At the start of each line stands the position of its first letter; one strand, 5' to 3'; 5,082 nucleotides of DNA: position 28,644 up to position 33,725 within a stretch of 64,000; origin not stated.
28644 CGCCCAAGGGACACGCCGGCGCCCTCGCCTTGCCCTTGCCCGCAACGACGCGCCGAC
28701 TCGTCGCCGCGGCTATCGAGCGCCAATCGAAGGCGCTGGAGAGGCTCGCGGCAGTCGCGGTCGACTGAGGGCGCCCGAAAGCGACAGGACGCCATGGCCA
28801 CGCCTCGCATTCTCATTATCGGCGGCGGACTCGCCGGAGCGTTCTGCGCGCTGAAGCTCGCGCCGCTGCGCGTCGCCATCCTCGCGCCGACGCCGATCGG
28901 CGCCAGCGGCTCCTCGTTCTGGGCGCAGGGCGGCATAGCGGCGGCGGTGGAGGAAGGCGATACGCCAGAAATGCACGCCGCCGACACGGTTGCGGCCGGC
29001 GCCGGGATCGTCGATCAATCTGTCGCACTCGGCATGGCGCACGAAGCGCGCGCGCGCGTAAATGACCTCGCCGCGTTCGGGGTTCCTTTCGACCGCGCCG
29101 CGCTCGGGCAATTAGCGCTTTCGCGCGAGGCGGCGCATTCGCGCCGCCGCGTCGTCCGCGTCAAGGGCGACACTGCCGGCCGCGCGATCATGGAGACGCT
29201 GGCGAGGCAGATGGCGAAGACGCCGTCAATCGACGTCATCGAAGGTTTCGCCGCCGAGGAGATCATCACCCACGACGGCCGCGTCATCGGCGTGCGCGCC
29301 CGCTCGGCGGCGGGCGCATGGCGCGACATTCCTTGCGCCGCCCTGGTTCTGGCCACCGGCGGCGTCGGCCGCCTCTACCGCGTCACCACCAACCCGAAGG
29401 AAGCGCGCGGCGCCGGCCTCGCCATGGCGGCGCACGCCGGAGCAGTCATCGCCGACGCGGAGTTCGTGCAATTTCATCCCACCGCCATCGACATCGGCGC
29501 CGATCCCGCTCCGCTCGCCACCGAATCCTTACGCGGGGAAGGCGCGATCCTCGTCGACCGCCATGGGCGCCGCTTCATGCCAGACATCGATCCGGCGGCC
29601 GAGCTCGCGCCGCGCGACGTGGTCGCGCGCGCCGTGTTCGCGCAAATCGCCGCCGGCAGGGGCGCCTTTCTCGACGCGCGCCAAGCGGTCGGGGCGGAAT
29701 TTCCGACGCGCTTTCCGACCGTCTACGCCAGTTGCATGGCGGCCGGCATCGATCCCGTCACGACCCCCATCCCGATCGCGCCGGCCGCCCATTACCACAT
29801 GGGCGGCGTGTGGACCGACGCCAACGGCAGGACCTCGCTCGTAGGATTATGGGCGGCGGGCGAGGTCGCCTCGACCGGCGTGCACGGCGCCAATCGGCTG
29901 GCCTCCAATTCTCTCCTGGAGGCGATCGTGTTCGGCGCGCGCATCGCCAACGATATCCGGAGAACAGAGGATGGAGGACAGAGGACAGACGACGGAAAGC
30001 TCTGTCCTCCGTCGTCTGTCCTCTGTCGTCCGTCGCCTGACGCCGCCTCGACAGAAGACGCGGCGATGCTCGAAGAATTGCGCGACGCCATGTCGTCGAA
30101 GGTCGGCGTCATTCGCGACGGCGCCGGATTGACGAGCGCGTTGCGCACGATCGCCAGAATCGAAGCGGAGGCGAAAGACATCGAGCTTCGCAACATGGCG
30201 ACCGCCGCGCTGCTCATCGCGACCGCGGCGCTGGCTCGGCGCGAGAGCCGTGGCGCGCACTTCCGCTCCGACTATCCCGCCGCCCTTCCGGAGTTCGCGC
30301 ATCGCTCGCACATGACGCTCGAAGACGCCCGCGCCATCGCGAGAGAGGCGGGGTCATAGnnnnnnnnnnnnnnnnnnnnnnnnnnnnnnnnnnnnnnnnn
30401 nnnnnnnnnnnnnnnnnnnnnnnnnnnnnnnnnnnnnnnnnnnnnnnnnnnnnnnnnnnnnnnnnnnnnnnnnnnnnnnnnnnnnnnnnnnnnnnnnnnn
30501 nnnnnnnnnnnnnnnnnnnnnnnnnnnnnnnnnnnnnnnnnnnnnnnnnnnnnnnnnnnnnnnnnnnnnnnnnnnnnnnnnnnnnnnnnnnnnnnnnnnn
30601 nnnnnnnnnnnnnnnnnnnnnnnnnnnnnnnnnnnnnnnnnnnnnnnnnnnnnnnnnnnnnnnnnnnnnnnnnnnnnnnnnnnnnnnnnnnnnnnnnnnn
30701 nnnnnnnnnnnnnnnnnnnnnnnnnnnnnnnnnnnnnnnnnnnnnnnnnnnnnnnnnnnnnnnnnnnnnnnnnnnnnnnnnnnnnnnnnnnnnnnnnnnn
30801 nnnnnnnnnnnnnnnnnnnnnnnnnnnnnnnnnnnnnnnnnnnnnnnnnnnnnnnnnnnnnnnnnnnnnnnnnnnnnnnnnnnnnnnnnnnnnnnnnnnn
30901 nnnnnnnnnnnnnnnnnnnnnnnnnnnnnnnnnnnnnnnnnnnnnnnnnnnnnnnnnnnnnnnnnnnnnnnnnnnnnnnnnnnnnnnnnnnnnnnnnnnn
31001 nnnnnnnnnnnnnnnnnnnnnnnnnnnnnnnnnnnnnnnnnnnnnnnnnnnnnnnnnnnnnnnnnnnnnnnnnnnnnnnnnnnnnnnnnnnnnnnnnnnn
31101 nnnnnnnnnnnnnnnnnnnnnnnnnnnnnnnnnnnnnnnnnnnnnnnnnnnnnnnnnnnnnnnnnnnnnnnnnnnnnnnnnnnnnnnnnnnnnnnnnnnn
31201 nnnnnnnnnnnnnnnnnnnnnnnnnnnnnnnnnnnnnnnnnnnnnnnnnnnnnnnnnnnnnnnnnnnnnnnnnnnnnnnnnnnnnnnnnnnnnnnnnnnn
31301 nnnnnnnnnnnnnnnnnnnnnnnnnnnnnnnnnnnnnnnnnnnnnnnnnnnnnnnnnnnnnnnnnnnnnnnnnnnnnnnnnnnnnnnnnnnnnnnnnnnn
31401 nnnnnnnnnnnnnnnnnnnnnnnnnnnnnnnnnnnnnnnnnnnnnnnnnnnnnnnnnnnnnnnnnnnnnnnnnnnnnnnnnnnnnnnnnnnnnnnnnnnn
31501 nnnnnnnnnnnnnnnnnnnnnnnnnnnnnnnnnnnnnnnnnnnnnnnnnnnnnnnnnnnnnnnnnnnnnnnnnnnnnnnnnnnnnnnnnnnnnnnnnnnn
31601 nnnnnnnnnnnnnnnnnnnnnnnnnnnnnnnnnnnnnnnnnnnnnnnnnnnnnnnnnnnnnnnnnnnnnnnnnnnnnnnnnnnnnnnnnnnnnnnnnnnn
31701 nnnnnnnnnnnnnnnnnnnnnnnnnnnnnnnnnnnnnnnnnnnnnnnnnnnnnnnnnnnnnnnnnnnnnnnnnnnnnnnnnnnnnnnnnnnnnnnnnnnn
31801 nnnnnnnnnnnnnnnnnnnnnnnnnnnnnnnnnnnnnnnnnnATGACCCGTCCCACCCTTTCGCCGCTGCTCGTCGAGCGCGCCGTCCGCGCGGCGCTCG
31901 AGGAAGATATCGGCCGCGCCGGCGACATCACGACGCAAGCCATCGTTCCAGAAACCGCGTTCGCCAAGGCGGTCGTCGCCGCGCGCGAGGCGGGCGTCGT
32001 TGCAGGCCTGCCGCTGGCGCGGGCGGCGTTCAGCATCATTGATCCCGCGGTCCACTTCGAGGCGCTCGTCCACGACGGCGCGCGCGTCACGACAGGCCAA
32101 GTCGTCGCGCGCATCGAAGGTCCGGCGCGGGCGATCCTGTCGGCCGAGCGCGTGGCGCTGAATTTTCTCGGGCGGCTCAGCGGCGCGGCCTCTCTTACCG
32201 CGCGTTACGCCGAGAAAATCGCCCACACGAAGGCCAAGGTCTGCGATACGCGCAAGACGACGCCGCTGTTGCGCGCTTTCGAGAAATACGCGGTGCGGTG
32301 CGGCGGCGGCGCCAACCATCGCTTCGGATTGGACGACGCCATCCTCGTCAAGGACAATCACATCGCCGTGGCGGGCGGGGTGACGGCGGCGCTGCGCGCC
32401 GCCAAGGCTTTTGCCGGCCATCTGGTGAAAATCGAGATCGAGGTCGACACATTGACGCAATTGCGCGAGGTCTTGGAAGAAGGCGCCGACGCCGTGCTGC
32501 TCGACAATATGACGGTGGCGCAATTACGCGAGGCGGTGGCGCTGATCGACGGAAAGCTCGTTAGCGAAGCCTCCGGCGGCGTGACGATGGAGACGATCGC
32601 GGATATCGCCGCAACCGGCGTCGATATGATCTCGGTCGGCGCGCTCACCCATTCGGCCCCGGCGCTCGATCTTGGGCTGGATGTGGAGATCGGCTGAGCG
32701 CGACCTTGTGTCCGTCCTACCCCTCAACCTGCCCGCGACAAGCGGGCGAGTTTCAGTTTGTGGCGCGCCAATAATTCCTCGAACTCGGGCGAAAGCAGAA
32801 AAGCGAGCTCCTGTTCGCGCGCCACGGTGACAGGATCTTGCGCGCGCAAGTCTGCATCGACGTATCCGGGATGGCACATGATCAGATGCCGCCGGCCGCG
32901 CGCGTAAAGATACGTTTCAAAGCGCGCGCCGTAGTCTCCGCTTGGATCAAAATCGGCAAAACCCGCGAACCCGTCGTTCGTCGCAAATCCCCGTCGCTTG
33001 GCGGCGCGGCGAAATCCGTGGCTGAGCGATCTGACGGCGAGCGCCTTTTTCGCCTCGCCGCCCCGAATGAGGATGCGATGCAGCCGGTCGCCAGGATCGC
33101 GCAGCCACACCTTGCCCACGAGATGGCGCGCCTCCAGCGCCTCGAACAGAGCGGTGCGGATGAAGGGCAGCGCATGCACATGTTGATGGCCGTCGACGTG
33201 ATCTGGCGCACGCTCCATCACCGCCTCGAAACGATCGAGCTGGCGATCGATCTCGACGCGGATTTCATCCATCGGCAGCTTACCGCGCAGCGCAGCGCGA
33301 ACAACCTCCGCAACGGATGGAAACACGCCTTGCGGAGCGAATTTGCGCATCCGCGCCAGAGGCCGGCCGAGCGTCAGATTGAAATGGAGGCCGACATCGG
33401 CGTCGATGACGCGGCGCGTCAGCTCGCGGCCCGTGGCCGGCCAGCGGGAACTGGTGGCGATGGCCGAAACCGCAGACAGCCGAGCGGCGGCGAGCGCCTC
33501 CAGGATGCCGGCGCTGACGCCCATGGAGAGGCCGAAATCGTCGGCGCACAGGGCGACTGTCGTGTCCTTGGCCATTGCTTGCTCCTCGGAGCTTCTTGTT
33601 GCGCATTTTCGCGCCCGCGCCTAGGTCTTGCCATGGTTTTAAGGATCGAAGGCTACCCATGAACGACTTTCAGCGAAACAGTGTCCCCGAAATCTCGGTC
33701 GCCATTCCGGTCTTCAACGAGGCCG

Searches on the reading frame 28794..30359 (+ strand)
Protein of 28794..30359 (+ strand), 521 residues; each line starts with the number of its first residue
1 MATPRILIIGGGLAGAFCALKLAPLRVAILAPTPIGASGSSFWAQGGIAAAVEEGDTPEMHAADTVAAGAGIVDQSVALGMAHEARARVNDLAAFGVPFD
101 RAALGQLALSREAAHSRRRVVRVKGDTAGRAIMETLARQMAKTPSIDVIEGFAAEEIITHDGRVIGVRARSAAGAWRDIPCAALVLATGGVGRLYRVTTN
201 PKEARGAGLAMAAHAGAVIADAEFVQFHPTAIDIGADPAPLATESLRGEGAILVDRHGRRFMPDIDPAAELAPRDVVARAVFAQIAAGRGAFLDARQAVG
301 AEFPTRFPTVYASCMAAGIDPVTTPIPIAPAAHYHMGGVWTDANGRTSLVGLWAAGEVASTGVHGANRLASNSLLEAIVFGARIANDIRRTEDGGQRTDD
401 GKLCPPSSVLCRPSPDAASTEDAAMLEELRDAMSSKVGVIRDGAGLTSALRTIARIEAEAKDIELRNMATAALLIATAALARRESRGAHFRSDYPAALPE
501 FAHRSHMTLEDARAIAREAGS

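Call 48: search_protein_families(library=pfam, proteins=[window:28794-30359:+], max_evalue=0.00001)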
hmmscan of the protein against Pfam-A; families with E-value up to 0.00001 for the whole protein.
window:28794-30359:+ (521 aa): 4 families
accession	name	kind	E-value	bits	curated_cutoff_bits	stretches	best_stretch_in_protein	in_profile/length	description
PF00890.30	FAD_binding_2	-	7.3e-80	269.6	20.4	1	6-374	2-414/414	FAD binding domain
PF02910.25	Succ_DH_flav_C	-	8.5e-16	58.5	20.8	1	463-496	55-88/130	Fumarate reductase flavoprotein C-term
PF01266.30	DAO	-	5.6e-08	33.1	27.9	1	5-156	1-174/353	FAD dependent oxidoreductase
PF07992.20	Pyr_redox_2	-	8.5e-07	29.1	26.1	0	5-197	2-116/291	Pyridine nucleotide-disulphide oxidoreductase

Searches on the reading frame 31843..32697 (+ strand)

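Call 49: search_protein_families(library=pfam, proteins=[window:31843-32697:+], max_evalue=0.00001)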
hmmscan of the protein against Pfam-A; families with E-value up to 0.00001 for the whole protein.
window:31843-32697:+ (284 aa): 2 families
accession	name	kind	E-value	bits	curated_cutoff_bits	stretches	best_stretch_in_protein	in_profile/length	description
PF01729.25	QRPTase_C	-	2e-61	207.1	23.1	1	116-280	2-169/169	Quinolinate phosphoribosyl transferase, C-terminal domain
PF02749.22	QRPTase_N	-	2.5e-23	82.6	27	1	28-113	1-82/82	Quinolinate phosphoribosyl transferase, N-terminal domain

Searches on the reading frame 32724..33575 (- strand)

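Call 49: search_protein_families(library=pfam, proteins=[window:32724-33575:-], max_evalue=0.00001)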
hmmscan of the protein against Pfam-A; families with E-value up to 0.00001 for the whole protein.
window:32724-33575:- (283 aa): 1 family
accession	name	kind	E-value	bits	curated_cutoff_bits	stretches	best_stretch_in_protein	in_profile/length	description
PF04794.17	YdjC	-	8.4e-51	173.8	29.7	1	7-270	2-265/266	YdjC-like protein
